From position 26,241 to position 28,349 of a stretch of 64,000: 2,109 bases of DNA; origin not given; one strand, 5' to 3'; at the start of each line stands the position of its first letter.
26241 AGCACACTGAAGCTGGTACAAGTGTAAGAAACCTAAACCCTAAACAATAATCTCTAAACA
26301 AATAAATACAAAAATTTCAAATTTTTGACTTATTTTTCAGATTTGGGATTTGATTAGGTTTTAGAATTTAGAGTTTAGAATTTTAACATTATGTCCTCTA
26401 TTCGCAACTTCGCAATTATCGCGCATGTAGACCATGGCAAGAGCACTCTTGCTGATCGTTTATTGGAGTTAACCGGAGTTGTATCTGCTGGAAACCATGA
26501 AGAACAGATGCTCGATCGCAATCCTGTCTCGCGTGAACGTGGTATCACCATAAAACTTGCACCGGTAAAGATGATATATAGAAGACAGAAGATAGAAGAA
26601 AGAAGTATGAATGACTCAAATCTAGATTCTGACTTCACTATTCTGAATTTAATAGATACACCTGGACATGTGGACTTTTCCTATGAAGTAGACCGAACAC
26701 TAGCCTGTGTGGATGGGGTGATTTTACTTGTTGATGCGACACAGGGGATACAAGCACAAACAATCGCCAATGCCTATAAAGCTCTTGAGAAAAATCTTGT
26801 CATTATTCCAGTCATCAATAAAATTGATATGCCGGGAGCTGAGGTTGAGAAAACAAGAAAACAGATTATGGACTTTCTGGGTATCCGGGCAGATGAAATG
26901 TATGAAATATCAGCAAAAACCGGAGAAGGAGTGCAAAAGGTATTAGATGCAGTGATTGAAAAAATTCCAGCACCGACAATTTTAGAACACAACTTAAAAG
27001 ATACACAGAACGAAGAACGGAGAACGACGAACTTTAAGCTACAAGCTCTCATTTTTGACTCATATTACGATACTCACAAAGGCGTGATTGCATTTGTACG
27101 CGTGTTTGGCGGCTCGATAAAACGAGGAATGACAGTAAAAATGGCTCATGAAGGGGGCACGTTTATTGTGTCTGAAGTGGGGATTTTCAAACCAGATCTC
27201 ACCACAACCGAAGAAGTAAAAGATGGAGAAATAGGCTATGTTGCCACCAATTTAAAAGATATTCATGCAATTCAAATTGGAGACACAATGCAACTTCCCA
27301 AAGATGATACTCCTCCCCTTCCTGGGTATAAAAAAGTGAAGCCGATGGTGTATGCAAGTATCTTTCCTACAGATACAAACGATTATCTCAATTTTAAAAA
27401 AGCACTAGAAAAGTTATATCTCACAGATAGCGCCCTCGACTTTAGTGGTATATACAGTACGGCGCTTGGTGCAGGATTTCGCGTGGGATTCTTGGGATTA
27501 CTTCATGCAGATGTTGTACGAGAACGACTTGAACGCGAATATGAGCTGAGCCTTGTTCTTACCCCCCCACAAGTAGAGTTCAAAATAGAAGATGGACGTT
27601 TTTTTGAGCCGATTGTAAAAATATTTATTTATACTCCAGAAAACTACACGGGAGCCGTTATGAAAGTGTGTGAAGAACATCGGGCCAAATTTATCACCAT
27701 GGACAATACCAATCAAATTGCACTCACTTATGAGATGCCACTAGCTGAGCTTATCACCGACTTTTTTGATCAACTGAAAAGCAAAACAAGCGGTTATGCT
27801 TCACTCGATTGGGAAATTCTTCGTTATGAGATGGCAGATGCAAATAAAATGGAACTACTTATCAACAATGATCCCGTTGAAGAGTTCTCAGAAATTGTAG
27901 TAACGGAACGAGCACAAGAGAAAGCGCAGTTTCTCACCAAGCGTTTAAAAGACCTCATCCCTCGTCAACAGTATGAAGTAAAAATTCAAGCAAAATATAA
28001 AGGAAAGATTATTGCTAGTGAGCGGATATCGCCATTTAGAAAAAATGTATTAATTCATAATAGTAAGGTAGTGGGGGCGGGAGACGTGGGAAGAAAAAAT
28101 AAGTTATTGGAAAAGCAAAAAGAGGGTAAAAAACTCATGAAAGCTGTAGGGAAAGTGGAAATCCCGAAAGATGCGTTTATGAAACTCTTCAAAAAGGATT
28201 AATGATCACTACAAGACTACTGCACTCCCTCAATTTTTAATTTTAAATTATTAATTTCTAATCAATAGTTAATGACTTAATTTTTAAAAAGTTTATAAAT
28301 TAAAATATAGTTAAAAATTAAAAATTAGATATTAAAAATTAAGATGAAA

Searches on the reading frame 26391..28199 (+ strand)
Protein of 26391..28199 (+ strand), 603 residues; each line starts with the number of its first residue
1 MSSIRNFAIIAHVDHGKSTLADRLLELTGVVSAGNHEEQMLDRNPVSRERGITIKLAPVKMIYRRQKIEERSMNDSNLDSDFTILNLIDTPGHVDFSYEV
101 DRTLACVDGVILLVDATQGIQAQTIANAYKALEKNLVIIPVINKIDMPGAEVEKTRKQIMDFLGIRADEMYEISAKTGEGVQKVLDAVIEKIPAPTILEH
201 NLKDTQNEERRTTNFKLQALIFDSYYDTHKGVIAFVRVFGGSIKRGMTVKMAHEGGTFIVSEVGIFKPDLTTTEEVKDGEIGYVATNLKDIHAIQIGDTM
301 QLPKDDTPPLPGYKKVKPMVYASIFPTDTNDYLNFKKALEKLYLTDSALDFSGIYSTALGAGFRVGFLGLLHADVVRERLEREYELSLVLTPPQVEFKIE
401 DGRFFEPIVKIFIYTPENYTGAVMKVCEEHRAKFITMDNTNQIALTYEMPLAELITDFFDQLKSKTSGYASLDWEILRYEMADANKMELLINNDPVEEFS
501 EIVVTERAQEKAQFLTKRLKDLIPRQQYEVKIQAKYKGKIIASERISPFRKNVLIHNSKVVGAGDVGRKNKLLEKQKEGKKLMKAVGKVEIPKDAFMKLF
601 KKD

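Call 66: find_homologous_proteins(query=window:26391-28199:+, max_evalue=1e-100)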
Query window:26391-28199:+ (603 aa): 7906 proteins with E <= 1e-100 among 8000 candidates; the best 120 are listed.
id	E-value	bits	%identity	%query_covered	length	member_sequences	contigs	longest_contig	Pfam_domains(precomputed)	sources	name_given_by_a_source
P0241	0.0e+0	1336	100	100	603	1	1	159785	PF00679.31,PF06421.18,PF00009.34,PF03144.32,PF22042.3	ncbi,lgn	-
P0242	0.0e+0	1219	91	100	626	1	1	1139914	PF00679.31,PF06421.18,PF00009.34,PF03144.32,PF22042.3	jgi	jgi:GTP-binding protein LepA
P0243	0.0e+0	1211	92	100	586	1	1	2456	PF01926.30,PF00679.31,PF06421.18,PF00009.34,PF03144.32,PF22042.3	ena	-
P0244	0.0e+0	1197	89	100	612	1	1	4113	PF00679.31,PF06421.18,PF00009.34,PF03144.32,PF22042.3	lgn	-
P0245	0.0e+0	1177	88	100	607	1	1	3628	PF00679.31,PF06421.18,PF00009.34,PF03144.32,PF22042.3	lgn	-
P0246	0.0e+0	1174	87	100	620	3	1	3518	PF00679.31,PF06421.18,PF00009.34,PF03144.32,PF22042.3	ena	-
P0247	0.0e+0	1171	88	100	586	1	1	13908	PF01926.30,PF00679.31,PF06421.18,PF00009.34,PF03144.32,PF22042.3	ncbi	-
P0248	0.0e+0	1169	89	100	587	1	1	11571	PF01926.30,PF00679.31,PF06421.18,PF00009.34,PF03144.32,PF22042.3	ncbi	-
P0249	0.0e+0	1159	86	100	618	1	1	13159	PF00679.31,PF06421.18,PF00009.34,PF03144.32,PF22042.3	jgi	jgi:GTP-binding protein LepA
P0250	0.0e+0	1155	86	100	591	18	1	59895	PF00679.31,PF06421.18,PF00009.34,PF03144.32,PF22042.3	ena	-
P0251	0.0e+0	1153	86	100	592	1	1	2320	PF00679.31,PF06421.18,PF00009.34,PF03144.32,PF22042.3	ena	-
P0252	0.0e+0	1148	87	100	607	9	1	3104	PF01926.30,PF00679.31,PF06421.18,PF00009.34,PF03144.32,PF22042.3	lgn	-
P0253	0.0e+0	1146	84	100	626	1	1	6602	PF00679.31,PF06421.18,PF00009.34,PF03144.32,PF22042.3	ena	-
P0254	0.0e+0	1146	84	100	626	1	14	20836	PF00679.31,PF06421.18,PF00009.34,PF03144.32,PF22042.3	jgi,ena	-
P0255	0.0e+0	1146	84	100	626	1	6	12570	PF00679.31,PF06421.18,PF00009.34,PF03144.32,PF22042.3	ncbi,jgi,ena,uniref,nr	ncbi:elongation factor 4 [Candidatus Roizmanbacteria bacterium CG17_big_fil_post_rev_8_21_14_2_50_39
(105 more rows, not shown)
